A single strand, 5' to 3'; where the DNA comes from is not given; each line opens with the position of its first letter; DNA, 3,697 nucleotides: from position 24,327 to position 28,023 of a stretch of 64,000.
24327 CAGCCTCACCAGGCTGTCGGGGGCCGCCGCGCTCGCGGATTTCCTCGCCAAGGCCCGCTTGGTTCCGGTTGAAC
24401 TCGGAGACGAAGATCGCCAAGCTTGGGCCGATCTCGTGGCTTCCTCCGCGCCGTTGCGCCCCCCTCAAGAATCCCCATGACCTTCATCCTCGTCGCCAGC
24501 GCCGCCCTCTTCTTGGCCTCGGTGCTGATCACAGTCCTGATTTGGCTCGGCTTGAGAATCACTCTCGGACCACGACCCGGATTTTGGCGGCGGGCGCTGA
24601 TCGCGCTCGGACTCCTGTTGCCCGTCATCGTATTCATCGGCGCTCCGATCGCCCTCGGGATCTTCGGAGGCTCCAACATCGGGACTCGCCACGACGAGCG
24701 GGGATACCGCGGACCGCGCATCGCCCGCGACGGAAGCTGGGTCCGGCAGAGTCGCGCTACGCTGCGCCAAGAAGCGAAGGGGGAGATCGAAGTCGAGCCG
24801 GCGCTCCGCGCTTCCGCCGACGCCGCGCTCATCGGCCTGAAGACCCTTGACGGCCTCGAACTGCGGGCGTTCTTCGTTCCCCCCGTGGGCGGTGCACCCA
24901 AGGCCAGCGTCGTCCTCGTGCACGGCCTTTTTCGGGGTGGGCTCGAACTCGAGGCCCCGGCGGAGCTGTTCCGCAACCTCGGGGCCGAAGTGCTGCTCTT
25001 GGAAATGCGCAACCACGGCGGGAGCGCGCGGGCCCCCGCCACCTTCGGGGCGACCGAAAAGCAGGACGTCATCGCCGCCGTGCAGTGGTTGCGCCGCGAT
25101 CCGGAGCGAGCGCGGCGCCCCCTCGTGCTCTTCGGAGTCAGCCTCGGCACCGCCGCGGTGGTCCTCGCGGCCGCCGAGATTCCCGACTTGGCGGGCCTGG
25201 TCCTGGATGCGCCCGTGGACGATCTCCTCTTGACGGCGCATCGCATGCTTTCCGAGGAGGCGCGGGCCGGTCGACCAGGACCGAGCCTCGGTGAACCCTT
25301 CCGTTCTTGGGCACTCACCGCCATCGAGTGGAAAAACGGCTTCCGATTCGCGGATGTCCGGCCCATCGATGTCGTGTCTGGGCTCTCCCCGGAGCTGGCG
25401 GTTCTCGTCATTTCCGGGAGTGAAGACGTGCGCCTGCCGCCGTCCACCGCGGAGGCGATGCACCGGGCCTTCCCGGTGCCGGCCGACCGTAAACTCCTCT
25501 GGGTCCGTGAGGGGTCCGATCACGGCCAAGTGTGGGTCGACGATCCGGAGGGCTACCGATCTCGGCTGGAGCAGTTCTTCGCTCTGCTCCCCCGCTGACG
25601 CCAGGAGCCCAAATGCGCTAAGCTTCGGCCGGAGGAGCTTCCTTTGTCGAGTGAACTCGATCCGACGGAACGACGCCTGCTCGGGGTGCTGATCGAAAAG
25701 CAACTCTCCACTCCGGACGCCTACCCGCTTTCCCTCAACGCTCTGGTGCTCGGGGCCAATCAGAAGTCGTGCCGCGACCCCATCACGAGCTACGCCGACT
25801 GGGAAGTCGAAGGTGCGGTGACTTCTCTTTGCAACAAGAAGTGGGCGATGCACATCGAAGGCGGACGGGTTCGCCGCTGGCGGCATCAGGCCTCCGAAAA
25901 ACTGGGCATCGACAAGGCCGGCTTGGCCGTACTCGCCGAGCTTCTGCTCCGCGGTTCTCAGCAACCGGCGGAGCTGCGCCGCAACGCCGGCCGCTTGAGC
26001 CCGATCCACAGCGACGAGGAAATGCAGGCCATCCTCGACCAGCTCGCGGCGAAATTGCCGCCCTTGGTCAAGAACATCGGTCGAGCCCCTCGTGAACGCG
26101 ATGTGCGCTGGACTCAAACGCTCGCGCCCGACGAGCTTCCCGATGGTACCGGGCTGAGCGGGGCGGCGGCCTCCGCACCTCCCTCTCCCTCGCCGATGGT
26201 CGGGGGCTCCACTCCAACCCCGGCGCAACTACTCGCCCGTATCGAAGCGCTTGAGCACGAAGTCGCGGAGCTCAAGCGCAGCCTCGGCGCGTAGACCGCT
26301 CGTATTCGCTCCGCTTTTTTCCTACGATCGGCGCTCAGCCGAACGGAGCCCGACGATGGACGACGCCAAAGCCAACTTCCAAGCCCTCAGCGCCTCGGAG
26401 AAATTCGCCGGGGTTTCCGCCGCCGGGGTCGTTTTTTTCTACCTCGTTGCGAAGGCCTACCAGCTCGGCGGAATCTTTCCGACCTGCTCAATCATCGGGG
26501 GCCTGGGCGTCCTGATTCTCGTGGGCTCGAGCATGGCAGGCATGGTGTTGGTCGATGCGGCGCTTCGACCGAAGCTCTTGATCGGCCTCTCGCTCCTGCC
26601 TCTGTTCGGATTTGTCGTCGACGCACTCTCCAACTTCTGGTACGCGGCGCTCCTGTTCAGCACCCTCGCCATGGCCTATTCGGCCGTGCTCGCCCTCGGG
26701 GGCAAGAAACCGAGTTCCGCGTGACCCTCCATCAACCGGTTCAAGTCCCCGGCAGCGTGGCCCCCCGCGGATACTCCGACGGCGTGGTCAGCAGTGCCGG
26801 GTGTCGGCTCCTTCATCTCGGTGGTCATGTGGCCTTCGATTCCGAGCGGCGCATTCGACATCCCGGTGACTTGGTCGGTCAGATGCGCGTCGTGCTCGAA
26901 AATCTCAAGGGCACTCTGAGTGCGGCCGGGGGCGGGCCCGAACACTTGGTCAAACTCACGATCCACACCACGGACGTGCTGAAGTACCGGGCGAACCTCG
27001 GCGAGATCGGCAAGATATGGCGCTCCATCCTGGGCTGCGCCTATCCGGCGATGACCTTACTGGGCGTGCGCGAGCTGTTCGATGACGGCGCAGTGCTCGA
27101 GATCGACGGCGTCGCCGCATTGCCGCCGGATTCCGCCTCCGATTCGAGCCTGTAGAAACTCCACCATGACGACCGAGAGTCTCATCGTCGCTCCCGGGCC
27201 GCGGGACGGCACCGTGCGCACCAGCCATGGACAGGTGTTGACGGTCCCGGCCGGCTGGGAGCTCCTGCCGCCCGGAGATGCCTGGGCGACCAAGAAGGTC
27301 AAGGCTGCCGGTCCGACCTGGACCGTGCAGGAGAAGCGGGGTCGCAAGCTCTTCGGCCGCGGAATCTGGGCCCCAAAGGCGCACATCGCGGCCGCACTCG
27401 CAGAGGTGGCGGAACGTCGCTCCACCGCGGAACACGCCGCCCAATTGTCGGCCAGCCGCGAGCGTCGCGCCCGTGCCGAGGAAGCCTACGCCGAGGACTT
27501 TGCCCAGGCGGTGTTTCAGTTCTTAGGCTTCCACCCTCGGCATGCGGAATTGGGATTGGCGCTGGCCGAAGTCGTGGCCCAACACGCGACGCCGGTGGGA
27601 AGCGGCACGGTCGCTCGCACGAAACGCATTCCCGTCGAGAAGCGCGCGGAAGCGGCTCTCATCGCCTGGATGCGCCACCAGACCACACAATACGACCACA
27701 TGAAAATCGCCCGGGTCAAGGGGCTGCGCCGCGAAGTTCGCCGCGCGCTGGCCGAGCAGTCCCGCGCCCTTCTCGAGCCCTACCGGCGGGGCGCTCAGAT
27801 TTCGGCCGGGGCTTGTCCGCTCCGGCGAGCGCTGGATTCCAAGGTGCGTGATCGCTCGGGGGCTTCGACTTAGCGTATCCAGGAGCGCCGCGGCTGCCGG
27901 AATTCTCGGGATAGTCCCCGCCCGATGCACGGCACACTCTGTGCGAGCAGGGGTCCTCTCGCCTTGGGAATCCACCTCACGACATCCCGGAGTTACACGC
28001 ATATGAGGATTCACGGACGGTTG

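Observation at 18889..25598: Tightly coupled five-gene cassette: unknown protein, two BrxD-like P-loop NTPases, an Lhr/BrxHI-like helicase and a membrane alpha/beta hydrolase; candidate undescribed defence-like system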

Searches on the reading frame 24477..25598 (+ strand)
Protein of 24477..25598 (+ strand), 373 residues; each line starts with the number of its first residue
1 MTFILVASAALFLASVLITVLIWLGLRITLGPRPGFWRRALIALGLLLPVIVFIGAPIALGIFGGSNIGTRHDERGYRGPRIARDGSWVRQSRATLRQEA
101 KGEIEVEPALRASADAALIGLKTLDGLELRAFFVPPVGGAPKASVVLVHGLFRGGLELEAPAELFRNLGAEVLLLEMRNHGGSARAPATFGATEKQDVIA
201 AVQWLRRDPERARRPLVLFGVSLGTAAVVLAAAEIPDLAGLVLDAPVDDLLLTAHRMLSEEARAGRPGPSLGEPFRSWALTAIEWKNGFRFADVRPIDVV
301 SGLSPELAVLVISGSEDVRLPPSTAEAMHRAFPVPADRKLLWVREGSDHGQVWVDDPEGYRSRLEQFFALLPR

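Call 8: search_protein_families(library=pfam, proteins=[window:24477-25598:+], max_evalue=0.1)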
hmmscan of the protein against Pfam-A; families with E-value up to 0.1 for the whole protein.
window:24477-25598:+ (373 aa): 6 families
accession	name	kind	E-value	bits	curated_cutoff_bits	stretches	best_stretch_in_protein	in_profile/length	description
PF12146.15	Hydrolase_4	-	6.1e-11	42.5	27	1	140-247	2-110/239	Serine aminopeptidase, S33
PF00561.26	Abhydrolase_1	-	1.9e-09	38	25.8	1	145-264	3-115/245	alpha/beta hydrolase fold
PF12697.13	Abhydrolase_6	-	2e-09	38.9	26.3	1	145-360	1-214/217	Alpha/beta hydrolase family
PF00326.27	Peptidase_S9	-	1e-05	25.6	22.6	1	191-350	41-188/213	Prolyl oligopeptidase family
PF08386.16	Abhydrolase_4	-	0.0092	16.5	21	1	292-355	21-78/103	TAP-like protein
PF02129.25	Peptidase_S15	-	0.021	15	23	1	173-250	55-132/262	X-Pro dipeptidyl-peptidase (S15 family)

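Call 9: search_protein_families(library=padloc, proteins=[window:24477-25598:+], max_evalue=0.1)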
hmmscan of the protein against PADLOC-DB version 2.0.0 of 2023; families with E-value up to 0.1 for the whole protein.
window:24477-25598:+ (373 aa): 0 families

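Call 10: search_protein_families(library=ncbifam, proteins=[window:24477-25598:+], max_evalue=0.1)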
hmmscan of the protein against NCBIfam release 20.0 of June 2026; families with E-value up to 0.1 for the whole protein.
window:24477-25598:+ (373 aa): 7 families
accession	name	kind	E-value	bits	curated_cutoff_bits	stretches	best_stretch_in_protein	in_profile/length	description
NF047920.1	lactonase_UilS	equivalog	5e-07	29.7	400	1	140-242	22-126/285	UilS family quorum-quenching N-acyl-homoserine lactonase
NF007954.0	PRK10673.1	equivalog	0.00023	20.5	399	1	143-237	17-104/255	esterase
NF051487.1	bifunc_PcaCD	exception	0.0003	20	430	1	135-242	164-267/413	bifunctional 4-carboxymuconolactone decarboxylase/3-oxoadipate enol-lactonase PcaCD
TIGR03101.1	hydr2_PEP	hypoth_equivalog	0.0031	17.1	202.75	1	161-247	48-133/266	hydrolase 2, exosortase A system-associated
TIGR03100.1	hydr1_PEP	hypoth_equivalog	0.0052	16.1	168.45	1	168-246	56-132/274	hydrolase 1, exosortase A system-associated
TIGR02427.1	protocat_pcaD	equivalog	0.032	13.6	255.85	0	308-368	195-250/251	3-oxoadipate enol-lactonase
NF051488.1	bifunc_PcaDC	exception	0.041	13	390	0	171-236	40-100/375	bifunctional 3-oxoadipate enol-lactonase/4-carboxymuconolactone decarboxylase PcaDC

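Call 74: find_homologous_proteins(query=window:24477-25598:+, max_evalue=1e-10)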
Query window:24477-25598:+ (373 aa): 172 proteins with E <= 1e-10 among 8000 candidates; the best 120 are listed.
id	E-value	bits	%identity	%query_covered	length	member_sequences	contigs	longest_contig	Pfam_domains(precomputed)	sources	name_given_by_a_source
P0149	3.5e-235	798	98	100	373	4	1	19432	PF00326.28,PF12697.14,PF00561.27,PF12146.16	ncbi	-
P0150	6.8e-130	451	60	99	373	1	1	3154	PF12697.14,PF00561.27,PF12146.16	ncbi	-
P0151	3.4e-128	446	59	99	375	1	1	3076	PF00561.27,PF12146.16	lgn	-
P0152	8.5e-122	425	56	99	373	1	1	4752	PF12697.14,PF00561.27,PF12146.16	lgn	-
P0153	1.4e-120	421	61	84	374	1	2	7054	PF00561.27,PF12146.16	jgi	jgi:hypothetical protein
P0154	3.0e-120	420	57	98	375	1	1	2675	PF00561.27,PF12146.16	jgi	jgi:pimeloyl-ACP methyl ester carboxylesterase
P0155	7.1e-119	415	59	86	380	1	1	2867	PF02129.25,PF00561.27,PF12146.16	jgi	jgi:alpha-beta hydrolase superfamily lysophospholipase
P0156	3.7e-118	413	55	99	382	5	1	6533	PF12146.16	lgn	-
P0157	1.4e-115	404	55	99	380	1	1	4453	PF12146.16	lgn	-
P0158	2.1e-115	404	51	99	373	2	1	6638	PF02129.25,PF12697.14,PF00561.27,PF12146.16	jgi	jgi:pimeloyl-ACP methyl ester carboxylesterase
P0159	4.2e-115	403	55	99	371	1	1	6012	PF12146.16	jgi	jgi:uncharacterized protein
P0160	4.1e-112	393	53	99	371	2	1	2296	PF00561.27,PF12146.16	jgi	-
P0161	1.0e-111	392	54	91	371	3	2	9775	PF12697.14,PF00561.27,PF12146.16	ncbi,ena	-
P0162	5.9e-111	389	53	89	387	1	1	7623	PF00326.28,PF12697.14,PF00561.27,PF12146.16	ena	-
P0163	1.4e-110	388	52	99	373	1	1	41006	PF00561.27,PF12146.16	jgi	jgi:pimeloyl-ACP methyl ester carboxylesterase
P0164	1.1e-108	382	54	89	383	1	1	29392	PF12697.14,PF00561.27,PF12146.16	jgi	jgi:uncharacterized protein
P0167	5.5e-106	373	50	98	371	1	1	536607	PF00561.27,PF12146.16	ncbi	-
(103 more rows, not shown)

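Call 75: find_encoding_contigs(protein=P0149, flank=10000, max_places=2)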
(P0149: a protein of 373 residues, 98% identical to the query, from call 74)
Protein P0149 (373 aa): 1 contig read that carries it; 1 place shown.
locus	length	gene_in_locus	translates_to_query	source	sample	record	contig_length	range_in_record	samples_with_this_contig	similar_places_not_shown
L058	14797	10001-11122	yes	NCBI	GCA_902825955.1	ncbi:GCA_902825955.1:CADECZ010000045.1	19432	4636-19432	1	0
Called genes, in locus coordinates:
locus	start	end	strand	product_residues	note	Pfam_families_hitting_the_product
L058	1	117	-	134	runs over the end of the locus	-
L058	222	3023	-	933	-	PF00932:LTD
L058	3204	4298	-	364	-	-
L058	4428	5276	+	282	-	-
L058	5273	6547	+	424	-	PF10923:BrxC_BrxD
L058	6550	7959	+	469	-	PF10923:BrxC_BrxD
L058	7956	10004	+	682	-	PF04851:ResIII (weak), PF00270:DEAD, PF00271:Helicase_C, PF22590:Cas3-like_C_2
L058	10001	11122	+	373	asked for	PF12146:Hydrolase_4, PF00561:Abhydrolase_1, PF12697:Abhydrolase_6, PF00326:Peptidase_S9 (faint)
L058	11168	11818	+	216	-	PF04337:DUF480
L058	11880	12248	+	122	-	-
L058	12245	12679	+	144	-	PF01042:Ribonuc_L-PSP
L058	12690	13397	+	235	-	PF10056:DUF2293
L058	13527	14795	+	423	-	?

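Call 76: find_encoding_contigs(protein=P0167, flank=8000, max_places=1)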
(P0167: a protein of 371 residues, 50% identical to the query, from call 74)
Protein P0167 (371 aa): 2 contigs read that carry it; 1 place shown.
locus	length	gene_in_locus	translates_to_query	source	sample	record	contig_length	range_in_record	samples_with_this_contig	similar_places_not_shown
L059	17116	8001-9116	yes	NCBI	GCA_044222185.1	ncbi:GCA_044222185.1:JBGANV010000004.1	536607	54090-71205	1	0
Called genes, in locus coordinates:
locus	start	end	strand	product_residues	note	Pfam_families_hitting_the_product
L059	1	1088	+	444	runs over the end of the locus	PF00059:Lectin_C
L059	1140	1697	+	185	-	-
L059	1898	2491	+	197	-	-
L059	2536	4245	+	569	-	PF02554:CstA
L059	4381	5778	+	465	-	PF01590:GAF, PF13185:GAF_2 (weak), PF08448:PAS_4, PF13426:PAS_9 (weak), PF00990:GGDEF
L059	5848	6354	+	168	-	-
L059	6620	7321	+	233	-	-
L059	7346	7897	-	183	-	PF01661:Macro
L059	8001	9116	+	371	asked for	PF12146:Hydrolase_4 (weak), PF00561:Abhydrolase_1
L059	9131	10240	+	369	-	PF00144:Beta-lactamase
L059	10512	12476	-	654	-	PF17900:Peptidase_M1_N, PF01433:Peptidase_M1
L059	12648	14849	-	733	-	-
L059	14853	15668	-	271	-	PF00535:Glycos_transf_2, PF13641:Glyco_tranf_2_3 (faint)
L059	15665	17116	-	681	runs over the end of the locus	PF04055:Radical_SAM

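Call 77: find_encoding_contigs(protein=P0163, flank=8000, max_places=1)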
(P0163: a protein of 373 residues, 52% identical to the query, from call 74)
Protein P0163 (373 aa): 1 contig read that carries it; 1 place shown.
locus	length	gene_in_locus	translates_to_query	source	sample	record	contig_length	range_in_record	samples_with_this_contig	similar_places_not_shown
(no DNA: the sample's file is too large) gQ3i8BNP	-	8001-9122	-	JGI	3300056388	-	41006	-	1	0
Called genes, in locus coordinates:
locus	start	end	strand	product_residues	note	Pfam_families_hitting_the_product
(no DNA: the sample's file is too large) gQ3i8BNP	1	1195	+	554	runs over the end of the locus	-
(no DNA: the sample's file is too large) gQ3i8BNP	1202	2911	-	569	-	PF03150:CCP_MauG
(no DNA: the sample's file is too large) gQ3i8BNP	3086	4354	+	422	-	PF03033:Glyco_transf_28, PF00201:UDPGT, PF06722:EryCIII-like_C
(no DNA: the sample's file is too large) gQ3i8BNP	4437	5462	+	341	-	PF13646:HEAT_2 (weak)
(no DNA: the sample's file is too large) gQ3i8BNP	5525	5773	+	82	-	-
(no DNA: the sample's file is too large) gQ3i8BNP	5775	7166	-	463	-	-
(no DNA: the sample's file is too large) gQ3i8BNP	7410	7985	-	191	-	PF19516:DUF6049 (faint)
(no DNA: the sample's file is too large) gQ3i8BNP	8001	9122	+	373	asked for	PF12146:Hydrolase_4, PF00561:Abhydrolase_1 (weak)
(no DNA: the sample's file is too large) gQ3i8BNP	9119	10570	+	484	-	?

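Call 89: search_protein_families(library=phrogs, proteins=[window:24477-25598:+], max_evalue=0.01)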
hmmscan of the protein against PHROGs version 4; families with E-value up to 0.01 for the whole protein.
window:24477-25598:+ (373 aa): 1 family
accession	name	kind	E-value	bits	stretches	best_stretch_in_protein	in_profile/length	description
phrog_789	-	other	2.7e-08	34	1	139-238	350-444/637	esterase/lipase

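Call 93: find_encoding_contigs(protein=P0153, flank=7000, max_places=2)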
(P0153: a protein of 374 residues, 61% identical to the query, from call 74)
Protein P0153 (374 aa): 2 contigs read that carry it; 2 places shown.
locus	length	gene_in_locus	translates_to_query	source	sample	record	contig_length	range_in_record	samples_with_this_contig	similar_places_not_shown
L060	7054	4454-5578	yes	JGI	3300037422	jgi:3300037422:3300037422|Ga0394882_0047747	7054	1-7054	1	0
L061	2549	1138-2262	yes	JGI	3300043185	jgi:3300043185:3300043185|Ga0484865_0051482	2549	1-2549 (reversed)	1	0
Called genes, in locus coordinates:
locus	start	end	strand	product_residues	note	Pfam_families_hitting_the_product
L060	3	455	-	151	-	?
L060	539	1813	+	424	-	PF04389:Peptidase_M28, PF13180:PDZ_2, PF17820:PDZ_6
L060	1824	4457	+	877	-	PF00069:Pkinase, PF07714:PK_Tyr_Ser-Thr, PF01636:APH (faint), PF03109:ABC1 (weak)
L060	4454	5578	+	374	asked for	PF12146:Hydrolase_4 (weak), PF00561:Abhydrolase_1 (faint)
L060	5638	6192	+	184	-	PF04542:Sigma70_r2 (weak), PF08281:Sigma70_r4_2, PF04545:Sigma70_r4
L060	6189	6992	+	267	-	PF13490:zf-HC2 (weak)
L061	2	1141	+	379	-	?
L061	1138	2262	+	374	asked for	PF12146:Hydrolase_4 (weak), PF00561:Abhydrolase_1 (faint)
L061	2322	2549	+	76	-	?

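Call 94: find_encoding_contigs(protein=P0164, flank=8000, max_places=1)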
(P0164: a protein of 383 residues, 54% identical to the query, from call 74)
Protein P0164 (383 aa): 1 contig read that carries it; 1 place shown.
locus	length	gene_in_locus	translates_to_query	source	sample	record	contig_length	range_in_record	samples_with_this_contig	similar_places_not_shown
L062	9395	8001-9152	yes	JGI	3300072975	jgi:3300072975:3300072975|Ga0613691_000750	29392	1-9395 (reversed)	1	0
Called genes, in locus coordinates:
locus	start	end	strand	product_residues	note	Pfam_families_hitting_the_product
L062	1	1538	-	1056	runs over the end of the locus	PF00873:ACR_tran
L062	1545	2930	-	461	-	-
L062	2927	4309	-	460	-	PF02321:OEP (faint)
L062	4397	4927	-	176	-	-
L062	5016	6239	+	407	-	PF00144:Beta-lactamase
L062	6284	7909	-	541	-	PF00171:Aldedh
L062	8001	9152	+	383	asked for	PF00561:Abhydrolase_1, PF12146:Hydrolase_4, PF12697:Abhydrolase_6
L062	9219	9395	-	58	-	?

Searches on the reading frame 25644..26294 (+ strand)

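Call 13: search_protein_families(library=pfam, proteins=[window:25644-26294:+], max_evalue=0.001)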
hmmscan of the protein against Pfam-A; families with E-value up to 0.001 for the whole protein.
window:25644-26294:+ (216 aa): 1 family
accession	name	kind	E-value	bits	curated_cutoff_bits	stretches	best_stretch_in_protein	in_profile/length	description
PF04337.18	DUF480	-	4.6e-44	150.5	25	1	5-149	1-147/149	Protein of unknown function, DUF480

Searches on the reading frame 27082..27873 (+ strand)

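Call 13: search_protein_families(library=pfam, proteins=[window:27082-27873:+], max_evalue=0.001)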
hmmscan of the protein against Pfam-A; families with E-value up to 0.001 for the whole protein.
window:27082-27873:+ (263 aa): 1 family
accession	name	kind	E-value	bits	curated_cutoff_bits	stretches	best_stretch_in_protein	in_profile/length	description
PF10056.14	DUF2293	-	4.4e-20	72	25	1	151-235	3-85/85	Uncharacterized conserved protein (DUF2293)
